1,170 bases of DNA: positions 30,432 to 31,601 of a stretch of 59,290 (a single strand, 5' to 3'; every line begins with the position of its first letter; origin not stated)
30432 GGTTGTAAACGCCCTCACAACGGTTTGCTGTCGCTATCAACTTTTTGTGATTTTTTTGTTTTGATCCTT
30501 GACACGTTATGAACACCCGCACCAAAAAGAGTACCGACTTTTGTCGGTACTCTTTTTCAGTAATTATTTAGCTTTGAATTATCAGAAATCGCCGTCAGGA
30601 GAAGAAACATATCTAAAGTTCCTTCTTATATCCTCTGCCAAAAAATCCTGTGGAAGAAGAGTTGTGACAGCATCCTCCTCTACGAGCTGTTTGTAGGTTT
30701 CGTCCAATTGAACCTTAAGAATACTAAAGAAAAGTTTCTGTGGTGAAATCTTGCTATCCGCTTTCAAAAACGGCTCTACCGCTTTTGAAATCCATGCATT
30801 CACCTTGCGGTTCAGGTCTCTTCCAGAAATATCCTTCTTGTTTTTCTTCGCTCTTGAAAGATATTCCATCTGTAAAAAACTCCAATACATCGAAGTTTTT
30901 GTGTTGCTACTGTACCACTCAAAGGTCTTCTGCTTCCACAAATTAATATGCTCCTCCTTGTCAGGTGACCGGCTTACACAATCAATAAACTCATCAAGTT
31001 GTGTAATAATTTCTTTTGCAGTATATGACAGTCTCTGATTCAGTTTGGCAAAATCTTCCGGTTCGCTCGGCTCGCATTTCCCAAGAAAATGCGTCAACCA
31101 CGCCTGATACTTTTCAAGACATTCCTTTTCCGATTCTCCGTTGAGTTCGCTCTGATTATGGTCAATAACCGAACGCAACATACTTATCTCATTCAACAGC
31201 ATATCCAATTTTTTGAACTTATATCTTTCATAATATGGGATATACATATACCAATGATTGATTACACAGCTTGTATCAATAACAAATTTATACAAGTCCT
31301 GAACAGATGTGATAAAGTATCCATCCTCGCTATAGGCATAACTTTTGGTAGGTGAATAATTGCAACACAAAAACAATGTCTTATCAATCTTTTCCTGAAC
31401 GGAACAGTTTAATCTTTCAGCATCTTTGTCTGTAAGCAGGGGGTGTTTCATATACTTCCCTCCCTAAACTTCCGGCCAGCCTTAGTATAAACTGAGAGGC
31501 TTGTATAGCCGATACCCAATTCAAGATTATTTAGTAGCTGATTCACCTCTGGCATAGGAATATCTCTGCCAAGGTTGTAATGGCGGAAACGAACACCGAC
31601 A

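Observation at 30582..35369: tRNA-Pro-adjacent two-gene cassette: SIR2-like/STAND-type NTPase coupled to an HEPN-motif protein (candidate undescribed defence system)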

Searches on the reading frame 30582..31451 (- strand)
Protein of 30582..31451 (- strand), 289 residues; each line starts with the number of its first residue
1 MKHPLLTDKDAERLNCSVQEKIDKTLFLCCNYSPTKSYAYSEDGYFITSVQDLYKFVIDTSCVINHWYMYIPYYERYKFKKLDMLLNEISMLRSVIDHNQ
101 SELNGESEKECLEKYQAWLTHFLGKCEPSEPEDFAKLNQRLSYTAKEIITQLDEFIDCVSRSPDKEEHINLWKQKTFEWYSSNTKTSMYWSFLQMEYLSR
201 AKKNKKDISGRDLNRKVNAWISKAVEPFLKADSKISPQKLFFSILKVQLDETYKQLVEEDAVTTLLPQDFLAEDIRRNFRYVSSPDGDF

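Call 4: search_protein_families(library=pfam, proteins=[window:30582-31451:-], max_evalue=1)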
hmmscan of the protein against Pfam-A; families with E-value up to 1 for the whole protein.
window:30582-31451:- (289 aa): 2 families
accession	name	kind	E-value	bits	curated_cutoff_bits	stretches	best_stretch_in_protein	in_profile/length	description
PF18725.6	HEPN_SAV2148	-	0.078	12.8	26.4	1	62-127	116-177/216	SAV2148-like HEPN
PF06313.16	ACP53EA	-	0.12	13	25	0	24-65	26-68/90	Drosophila ACP53EA protein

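Call 5: search_protein_families(library=padloc, proteins=[window:30582-31451:-], max_evalue=1)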
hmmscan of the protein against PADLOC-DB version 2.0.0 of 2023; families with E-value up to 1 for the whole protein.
window:30582-31451:- (289 aa): 0 families

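Call 6: search_protein_families(library=ncbifam, proteins=[window:30582-31451:-], max_evalue=1)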
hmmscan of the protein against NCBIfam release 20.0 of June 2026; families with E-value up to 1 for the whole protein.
window:30582-31451:- (289 aa): 2 families
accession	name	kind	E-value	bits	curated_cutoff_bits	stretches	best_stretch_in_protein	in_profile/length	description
NF038350.1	taxis_HmpF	equivalog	0.057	11.8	200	1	139-174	68-103/553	pilus motility taxis protein HmpF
NF009438.0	PRK12797.1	subfamily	0.22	11.3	179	1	199-280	77-157/217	EscR/YscR/HrcR family type III secretion system export apparatus protein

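Call 8: find_homologous_proteins(query=window:30582-31451:-)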
Query window:30582-31451:- (289 aa): 23 proteins with E <= 0.001 among 416 candidates.
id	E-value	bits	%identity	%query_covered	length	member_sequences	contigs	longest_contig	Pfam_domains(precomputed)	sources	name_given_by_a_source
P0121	3.4e-193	658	100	100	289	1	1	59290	-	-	-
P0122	5.6e-67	244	45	89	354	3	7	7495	-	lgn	-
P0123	7.1e-56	208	35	100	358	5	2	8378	-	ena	-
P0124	2.8e-54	203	43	78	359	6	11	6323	-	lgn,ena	-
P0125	7.2e-54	201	33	100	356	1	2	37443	-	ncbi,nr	ncbi:MAG: hypothetical protein LIO86_01970 [Lachnospiraceae bacterium]|nr:hypothetical protein [Lach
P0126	1.6e-51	194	37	100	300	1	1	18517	-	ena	-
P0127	9.3e-51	191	37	100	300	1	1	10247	-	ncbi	-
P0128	1.8e-47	180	38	78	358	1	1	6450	-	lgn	-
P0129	8.4e-47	178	36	89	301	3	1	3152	-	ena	-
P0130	8.0e-45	172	40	78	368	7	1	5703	-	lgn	-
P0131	3.3e-44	170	38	77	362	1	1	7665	-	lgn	-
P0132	4.0e-41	159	32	90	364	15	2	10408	-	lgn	-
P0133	7.5e-40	155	35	77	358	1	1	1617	-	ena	-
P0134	4.6e-39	153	37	77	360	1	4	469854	-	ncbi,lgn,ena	-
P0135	2.0e-38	151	35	77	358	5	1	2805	-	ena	-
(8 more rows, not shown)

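Call 12: search_solved_structures(query=A1, max_evalue=10, show_alignments=2)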
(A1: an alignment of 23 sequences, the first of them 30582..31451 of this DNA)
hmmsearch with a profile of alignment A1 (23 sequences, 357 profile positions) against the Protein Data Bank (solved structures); distinct sequences matched with E-value up to 10: 9.
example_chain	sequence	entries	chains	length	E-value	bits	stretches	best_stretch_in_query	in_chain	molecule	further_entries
7zzi_A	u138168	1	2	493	0.41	12.9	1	173-321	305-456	Phosphotransferase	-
3bm3_A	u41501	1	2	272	0.84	11.9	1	222-316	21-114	PspGI restriction endonuclease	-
7o6t_A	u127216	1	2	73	0.93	11.7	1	102-156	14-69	Protein VERNALIZATION INSENSITIVE 3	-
3lg7_A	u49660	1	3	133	1.1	11.4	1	229-331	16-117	4E10_S0_1EZ3A_002_C (T246)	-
8fjg_A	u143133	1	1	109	1.2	11.4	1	257-327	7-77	H12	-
6h9l_A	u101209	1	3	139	1.9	10.7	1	238-309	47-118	Uncharacterized protein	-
4dt0_A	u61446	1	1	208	3.7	9.7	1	225-330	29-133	V-type ATP synthase subunit E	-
2dm9_A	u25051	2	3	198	8.3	8.6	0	226-330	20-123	V-type ATP synthase subunit E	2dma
1ij5_A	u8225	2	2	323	9.7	8.4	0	230-332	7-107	PLASMODIAL SPECIFIC LAV1-2 PROTEIN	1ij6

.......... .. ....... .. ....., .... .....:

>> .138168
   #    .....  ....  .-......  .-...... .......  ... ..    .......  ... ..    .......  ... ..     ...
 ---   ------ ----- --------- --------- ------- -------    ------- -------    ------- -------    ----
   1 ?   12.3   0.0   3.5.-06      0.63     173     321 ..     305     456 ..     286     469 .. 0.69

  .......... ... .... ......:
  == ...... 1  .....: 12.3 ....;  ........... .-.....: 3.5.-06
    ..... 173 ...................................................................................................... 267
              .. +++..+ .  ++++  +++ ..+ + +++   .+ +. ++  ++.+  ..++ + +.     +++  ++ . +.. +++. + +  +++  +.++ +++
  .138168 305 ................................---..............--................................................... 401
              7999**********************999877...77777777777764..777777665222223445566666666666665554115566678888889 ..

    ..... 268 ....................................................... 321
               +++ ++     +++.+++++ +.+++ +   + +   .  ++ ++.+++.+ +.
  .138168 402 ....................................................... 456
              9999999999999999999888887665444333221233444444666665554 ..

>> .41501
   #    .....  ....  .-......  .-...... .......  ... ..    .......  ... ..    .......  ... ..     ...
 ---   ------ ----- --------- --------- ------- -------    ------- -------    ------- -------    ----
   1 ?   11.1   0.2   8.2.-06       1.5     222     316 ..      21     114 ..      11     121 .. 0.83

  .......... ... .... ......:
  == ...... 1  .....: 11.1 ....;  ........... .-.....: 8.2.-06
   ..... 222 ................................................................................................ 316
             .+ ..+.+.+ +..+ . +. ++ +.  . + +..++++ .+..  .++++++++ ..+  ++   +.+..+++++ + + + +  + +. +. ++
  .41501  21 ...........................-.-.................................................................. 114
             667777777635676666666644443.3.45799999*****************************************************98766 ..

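Call 13: search_protein_families(library=pfam, alignment_id=A1, max_evalue=1)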
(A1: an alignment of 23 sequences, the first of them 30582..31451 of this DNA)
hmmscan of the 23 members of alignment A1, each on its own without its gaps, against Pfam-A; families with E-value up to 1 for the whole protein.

A. member 1, window:30582-31451:- (289 aa): 2 families
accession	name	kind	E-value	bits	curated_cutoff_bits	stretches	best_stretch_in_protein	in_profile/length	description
PF18725.6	HEPN_SAV2148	-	0.078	12.8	26.4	1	62-127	116-177/216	SAV2148-like HEPN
PF06313.16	ACP53EA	-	0.12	13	25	0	24-65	26-68/90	Drosophila ACP53EA protein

B. families by the number of members that match (of 23 scanned): 42 families (the first 25 are shown)
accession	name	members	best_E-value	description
PF14361.12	RsbRD_N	2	0.012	RsbT co-antagonist protein rsbRD N-terminal domain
PF13490.11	zf-HC2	2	0.045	Putative zinc-finger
PF11727.13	ISG65-75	2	0.17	Invariant surface glycoprotein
PF04691.17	ApoC-I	1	0.004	Apolipoprotein C-I (ApoC-1)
PF17883.6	MBG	1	0.0067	MBG domain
PF14393.11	DUF4422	1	0.011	Domain of unknown function (DUF4422)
PF02877.19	PARP_reg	1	0.011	Poly(ADP-ribose) polymerase, regulatory domain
PF10458.14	Val_tRNA-synt_C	1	0.017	Valyl tRNA synthetase tRNA binding arm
PF15339.11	Afaf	1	0.024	Acrosome formation-associated factor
PF09375.15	Peptidase_M75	1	0.026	Imelysin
PF11955.13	PORR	1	0.035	Plant organelle RNA recognition domain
PF09765.14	FANCL_d1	1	0.045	FANCL UBC-like domain 1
PF21072.3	EFR3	1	0.047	EFR3 protein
PF12347.13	HJURP_C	1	0.059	Holliday junction regulator protein family C-terminal repeat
PF07739.18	TipAS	1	0.06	TipAS antibiotic-recognition domain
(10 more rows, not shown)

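Call 31: predict_structure(alignment_id=A1)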
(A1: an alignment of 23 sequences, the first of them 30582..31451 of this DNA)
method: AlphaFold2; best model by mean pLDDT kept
length: 289 residues; sequences in the alignment: 23
mean_pLDDT: 92.6   pTM: 0.87
mean pLDDT of the five models: 92.6, 92.6, 92.3, 91.9, 91.4
residues with pLDDT >= 90: 234; 70-90: 47; 50-70: 8; < 50: 0
segments of 3 or more residues with pLDDT < 50: none
pLDDT, mean of each block of 10 residues (from residue 1): 87 98 97 89 94 95 95 95 97 82 83 95 95 97 98 98 97 95 83 96 93 94 89 81 92 94 90 94 95
secondary structure, 60 per line:
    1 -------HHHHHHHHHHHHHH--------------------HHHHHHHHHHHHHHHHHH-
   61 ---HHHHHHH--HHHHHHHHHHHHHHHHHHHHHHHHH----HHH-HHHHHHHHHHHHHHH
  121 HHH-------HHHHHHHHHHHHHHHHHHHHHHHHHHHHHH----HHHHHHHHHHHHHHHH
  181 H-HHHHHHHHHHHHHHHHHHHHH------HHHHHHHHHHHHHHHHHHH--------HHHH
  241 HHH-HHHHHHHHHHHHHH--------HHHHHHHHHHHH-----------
elements in order: H8-21 H42-59 H64-70 H73-97 H106-123 H131-160 H165-181 H183-203 H210-228 H237-243 H245-258 H267-278

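Call 34: fold_search(model_id=the predicted structure, library=pdb)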
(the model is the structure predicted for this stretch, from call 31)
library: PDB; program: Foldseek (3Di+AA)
matches with E <= 10: 18; with E <= 0.001: 0
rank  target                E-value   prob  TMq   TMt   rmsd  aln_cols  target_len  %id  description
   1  3k9v_A                1.5e+00  0.04  0.13  0.10  19.4       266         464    7  Crystal structure of rat mitochondrial P450 24A1 S57D in complex with CHAPS (released 2009-12-15)
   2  1z11_B                2.8e+00  0.03  0.13  0.09  16.5       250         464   12  Crystal Structure of Human Microsomal P450 2A6 with Methoxsalen Bound (released 2005-08-16)
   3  8t3l_D                3.6e+00  0.03  0.15  0.14  20.7       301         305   11  TRPV1 in nanodisc bound with 2 LPA molecules in neighboring monomers (released 2024-05-08)
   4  6lqg_B                3.6e+00  0.03  0.15  0.14  21.9       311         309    9  Human gamma-secretase in complex with small molecule Avagacestat (released 2021-01-27)
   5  6lr4_B                5.7e+00  0.02  0.15  0.14  21.7       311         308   10  Molecular basis for inhibition of human gamma-secretase by small molecule (released 2021-01-27)
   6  8u43_A                5.7e+00  0.02  0.15  0.09  20.7       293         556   10  TRPV1 in nanodisc bound with PIP2-Br4 (released 2024-05-08)
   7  9o83_A                6.0e+00  0.02  0.15  0.07  19.6       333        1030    9  Cryo-EM structure of apo rabbit TRPM3 having 1 resting and 3 activated subunits at 37 degrees Celsius (released 2025-12-17)
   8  6b7p_A                6.3e+00  0.02  0.14  0.13  18.4       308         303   10  Crystal structure of Legionella effector sdeD (lpg2509) (released 2018-04-18)
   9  3d19_E                6.9e+00  0.02  0.15  0.15  19.7       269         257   12  Crystal structure of a conserved metalloprotein from Bacillus cereus (released 2008-07-08)
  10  2ewp_A                7.6e+00  0.01  0.09  0.12  20.9       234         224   10  Crystal structure of Estrogen Related Receptor-3 (ERR-gamma) ligand binding domaind with tamoxifen analog GSK5182 (released 2006-05-09)
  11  8y7f_A                7.9e+00  0.04  0.18  0.15  17.5       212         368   15  Crystal structure of CARF domain-truncated Csx1-Crn2 from Marinitoga sp. (released 2024-07-17)
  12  8otz_F2               7.9e+00  0.01  0.12  0.09  41.2       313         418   11  48-nm repeat of the native axonemal doublet microtubule from bovine sperm (released 2023-11-22)
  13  6fyj                  8.3e+00  0.02  0.16  0.13  15.5       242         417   10  Cytochrome P450 peroxygenase CYP152K6 in complex with Myristic Acid (released 2018-08-22)
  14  3aux                  8.7e+00  0.02  0.11  0.09  20.9       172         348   11  Crystal structure of Rad50 bound to ADP (released 2011-05-25)
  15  6iem_G                9.1e+00  0.02  0.17  0.13  15.4       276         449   11  Argininosuccinate lyase from Mycobacterium tuberculosis (released 2019-02-20)
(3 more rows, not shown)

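Call 59: search_protein_representatives(alignment_id=A1)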
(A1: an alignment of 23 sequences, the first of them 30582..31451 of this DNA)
Query: 23 sequences, 357 profile positions. Proteins with E-value up to 0.001 (for the whole library): 275; up to 1e-10: 211; up to 1e-30: 135. The best 150 are listed.
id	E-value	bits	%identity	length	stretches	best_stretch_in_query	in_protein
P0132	9.1e-140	482.2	-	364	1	1-357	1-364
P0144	1.9e-134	464.7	-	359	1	1-357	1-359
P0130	4.8e-131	453.5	-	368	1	1-357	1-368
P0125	5.5e-127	440.2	-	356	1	1-357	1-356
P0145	4.9e-121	420.6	-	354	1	1-357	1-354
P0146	2.2e-117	408.6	-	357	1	3-357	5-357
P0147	8.8e-117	406.6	-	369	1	3-357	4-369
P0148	5.9e-114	397.3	-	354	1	2-357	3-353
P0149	9.3e-114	396.6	-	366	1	1-357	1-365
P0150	1.1e-113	396.4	-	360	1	1-357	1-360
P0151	3.9e-113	394.6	-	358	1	1-357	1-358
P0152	4.4e-110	384.5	-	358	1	1-357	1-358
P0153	1.0e-108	380.1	-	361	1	1-357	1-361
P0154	2.1e-108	379.0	-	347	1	1-357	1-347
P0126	3.6e-107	375.0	-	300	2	1-243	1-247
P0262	2.1e-32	129.1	-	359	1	8-193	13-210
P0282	2.7e-27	112.2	-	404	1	9-203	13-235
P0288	2.6e-23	99.1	-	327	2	10-210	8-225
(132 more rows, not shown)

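Call 61: search_protein_families(library=pfam, alignment_id=A6, max_evalue=1)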
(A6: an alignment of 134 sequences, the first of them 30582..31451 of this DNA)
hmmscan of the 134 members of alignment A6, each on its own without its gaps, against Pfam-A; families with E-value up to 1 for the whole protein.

A. member 1, window:30582-31451:- (289 aa): 2 families
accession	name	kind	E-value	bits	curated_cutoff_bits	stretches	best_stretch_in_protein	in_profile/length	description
PF18725.6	HEPN_SAV2148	-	0.078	12.8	26.4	1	62-127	116-177/216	SAV2148-like HEPN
PF06313.16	ACP53EA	-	0.12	13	25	0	24-65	26-68/90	Drosophila ACP53EA protein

B. families by the number of members that match (of 134 scanned): 323 families (the first 25 are shown)
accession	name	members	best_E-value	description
PF03961.19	FapA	6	0.0058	Flagellar Assembly Protein A beta solenoid domain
PF02601.20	Exonuc_VII_L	4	0.0013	Exonuclease VII, large subunit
PF09177.16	STX6_10_61_N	4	0.014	Syntaxin 6/10/61, N-terminal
PF06810.17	Phage_scaffold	4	0.042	Phage capsid assembly scaffolding protein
PF04286.17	DUF445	3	0.0058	Protein of unknown function (DUF445)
PF05717.18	TnpB_IS66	3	0.019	IS66 Orf2 like protein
PF24564.1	DUF7605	3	0.023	Domain of unknown function (DUF7605)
PF05008.21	V-SNARE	3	0.024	Vesicle transport v-SNARE protein N-terminus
PF07739.18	TipAS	3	0.036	TipAS antibiotic-recognition domain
PF14361.12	RsbRD_N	3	0.11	RsbT co-antagonist protein rsbRD N-terminal domain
PF07544.18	Med9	2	0.0013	RNA polymerase II transcription mediator complex subunit 9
PF04691.17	ApoC-I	2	0.0074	Apolipoprotein C-I (ApoC-1)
PF11155.13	DUF2935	2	0.013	Domain of unknown function (DUF2935)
PF04043.20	PMEI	2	0.013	Plant invertase/pectin methylesterase inhibitor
PF20667.3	Sec10_N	2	0.019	Exocyst complex component Sec10, N-terminal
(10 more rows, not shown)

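Call 62: search_solved_structures(query=A6, max_evalue=10, show_alignments=2)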
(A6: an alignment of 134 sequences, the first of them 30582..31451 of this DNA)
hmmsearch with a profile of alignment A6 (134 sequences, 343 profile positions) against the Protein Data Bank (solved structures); distinct sequences matched with E-value up to 10: 45.
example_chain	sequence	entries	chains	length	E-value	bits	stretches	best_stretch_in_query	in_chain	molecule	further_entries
2pms_C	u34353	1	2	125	0.011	18.1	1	230-308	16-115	PNEUMOCOCCAL SURFACE PROTEIN A (PSPA)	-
8rc2_A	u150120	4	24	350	0.022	17.1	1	219-331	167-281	CRISPR type AFERR-associated protein Csf2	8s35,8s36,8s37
4zry_B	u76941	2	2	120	0.078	15.3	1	214-280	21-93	Keratin, type II cytoskeletal 1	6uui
7tbo_A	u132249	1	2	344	0.095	15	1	213-268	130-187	D12 LOV2-DARPin fusion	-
5apt_A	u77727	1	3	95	0.098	15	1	214-280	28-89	GENERAL CONTROL PROTEIN GCN4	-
1m1j_C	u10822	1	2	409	0.11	14.8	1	192-281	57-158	Fibrinogen gamma chain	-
1ei3_C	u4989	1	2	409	0.11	14.8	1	192-281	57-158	FIBRINOGEN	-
2lse_A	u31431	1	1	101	0.12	14.7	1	232-317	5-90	Four Helix Bundle Protein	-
1zxa_A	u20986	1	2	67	0.12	14.6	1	237-280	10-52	cGMP-dependent protein kinase 1, alpha isozyme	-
5nl6_A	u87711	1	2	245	0.13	14.5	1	203-307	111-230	Calponin domain family protein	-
2wb7_A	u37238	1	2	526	0.15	14.3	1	197-306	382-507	PT26-6P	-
4c46_A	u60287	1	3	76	0.18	14.1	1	214-280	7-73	GENERAL CONTROL PROTEIN GCN4, GENERAL CONTROL PROTEIN GCN4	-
7zzi_A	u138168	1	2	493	0.19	14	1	179-311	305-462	Phosphotransferase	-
3qe6_A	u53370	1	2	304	0.21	13.9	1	220-302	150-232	Protein kinase C and casein kinase II substrate protein 3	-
3m3w_A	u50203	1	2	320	0.21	13.8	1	220-301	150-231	Protein kinase C and casein kinase II substrate protein 3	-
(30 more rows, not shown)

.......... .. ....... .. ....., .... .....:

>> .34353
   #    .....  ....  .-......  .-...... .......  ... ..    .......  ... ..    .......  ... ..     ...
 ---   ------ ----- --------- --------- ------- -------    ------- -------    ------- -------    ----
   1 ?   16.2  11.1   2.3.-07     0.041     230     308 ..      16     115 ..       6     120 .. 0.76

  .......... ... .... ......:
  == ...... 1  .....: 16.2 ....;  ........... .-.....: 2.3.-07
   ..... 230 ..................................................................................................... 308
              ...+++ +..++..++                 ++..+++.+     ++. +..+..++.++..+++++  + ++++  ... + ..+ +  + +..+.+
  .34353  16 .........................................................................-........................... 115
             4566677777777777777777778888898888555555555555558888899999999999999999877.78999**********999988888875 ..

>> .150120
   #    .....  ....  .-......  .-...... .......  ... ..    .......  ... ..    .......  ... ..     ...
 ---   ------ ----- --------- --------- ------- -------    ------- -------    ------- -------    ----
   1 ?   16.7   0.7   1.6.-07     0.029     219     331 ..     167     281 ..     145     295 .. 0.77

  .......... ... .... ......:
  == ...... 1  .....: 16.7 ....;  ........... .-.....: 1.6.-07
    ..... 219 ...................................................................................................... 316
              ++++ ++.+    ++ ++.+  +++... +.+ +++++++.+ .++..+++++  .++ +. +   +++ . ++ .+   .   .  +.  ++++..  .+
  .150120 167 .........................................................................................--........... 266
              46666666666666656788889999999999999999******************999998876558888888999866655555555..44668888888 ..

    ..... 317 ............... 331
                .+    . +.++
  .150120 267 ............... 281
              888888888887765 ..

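Call 75: fold_search(model_id=the predicted structure, library=viral)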
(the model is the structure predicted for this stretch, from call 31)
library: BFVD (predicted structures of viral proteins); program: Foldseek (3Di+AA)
matches with E <= 10: 19; with E <= 0.001: 0
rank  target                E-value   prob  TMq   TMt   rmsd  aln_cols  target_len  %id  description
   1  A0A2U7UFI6            1.3e+00  0.07  0.13  0.12  20.0       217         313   12  Uncharacterized protein [Pandoravirus macleodensis]
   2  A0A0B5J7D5            2.2e+00  0.09  0.18  0.16  14.7       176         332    6  Uncharacterized protein [Pandoravirus inopinatum]
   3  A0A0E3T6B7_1          3.5e+00  0.03  0.14  0.06  19.8       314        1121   12  Tape measure protein [Bacillus phage Stills]
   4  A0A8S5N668            3.8e+00  0.03  0.13  0.07  29.7       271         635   13  Uncharacterized protein [Myoviridae sp. ct8ME27]
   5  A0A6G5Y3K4            3.8e+00  0.02  0.10  0.04  23.6       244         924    9  (no name in the UniProt tables at hand)
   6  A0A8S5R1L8            5.3e+00  0.03  0.10  0.18  15.7       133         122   15  Uncharacterized protein [Siphoviridae sp. ctWWc42]
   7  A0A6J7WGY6            5.3e+00  0.03  0.13  0.09  17.2       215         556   12  Uncharacterized protein [uncultured Caudovirales phage]
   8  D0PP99                5.3e+00  0.02  0.15  0.07  26.6       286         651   12  DNA packaging terminase subunit 2 [Wood mouse herpesvirus]
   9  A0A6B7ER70            5.3e+00  0.01  0.11  0.08  25.7       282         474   10  (no name in the UniProt tables at hand)
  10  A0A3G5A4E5            6.6e+00  0.03  0.15  0.08  17.8       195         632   15  Transposase [Homavirus sp.]
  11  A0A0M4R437            6.6e+00  0.03  0.15  0.18  16.4       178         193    8  Uncharacterized protein [Caulobacter phage Percy]
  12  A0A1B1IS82            7.0e+00  0.02  0.18  0.11  22.0       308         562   11  (no name in the UniProt tables at hand)
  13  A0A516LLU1            7.0e+00  0.02  0.11  0.05  23.0       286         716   14  (no name in the UniProt tables at hand)
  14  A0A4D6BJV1            8.0e+00  0.04  0.16  0.25  18.2       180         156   14  (no name in the UniProt tables at hand)
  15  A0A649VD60            8.8e+00  0.02  0.14  0.08  17.6       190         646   12  Capsid maturation protease [Mycobacterium phage Indlulamithi]
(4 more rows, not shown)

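Call 84: search_protein_families(library=phrogs, proteins=[window:30582-31451:-, P0132, P0288, P0262, P0282], max_evalue=1)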
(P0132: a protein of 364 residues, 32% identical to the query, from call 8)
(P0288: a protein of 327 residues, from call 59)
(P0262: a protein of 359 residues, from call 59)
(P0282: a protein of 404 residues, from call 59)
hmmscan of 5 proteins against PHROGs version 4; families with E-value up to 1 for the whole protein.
window:30582-31451:- (289 aa): 1 family
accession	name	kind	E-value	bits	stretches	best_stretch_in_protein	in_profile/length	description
phrog_38455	-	unknown function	0.061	14.3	1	154-191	99-137/145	-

P0132 (364 aa): 5 families
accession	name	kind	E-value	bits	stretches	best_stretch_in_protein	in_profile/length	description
phrog_33396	-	unknown function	0.00094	20.2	1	204-289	42-131/176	-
phrog_17155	-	unknown function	0.0045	17.8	1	137-298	58-182/277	-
phrog_5553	-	unknown function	0.054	14.7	1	220-303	17-97/114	-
phrog_34068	-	transcription regulation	0.21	12.9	1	233-257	28-52/115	RNA polymerase sigma factor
phrog_1620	-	moron, auxiliary metabolic gene and host takeover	0.39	11.6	1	228-288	136-196/200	Hdf-like antirestriction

P0288 (327 aa): 2 families
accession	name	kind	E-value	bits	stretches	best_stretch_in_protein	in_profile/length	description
phrog_5975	-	unknown function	0.04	14.6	0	239-308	94-150/182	-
phrog_5343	-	unknown function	0.097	13.6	1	44-79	12-46/76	-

P0262 (359 aa): 0 families

P0282 (404 aa): 1 family
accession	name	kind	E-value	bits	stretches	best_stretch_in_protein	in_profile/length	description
phrog_21907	-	unknown function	0.12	13.5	1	134-159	97-122/143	-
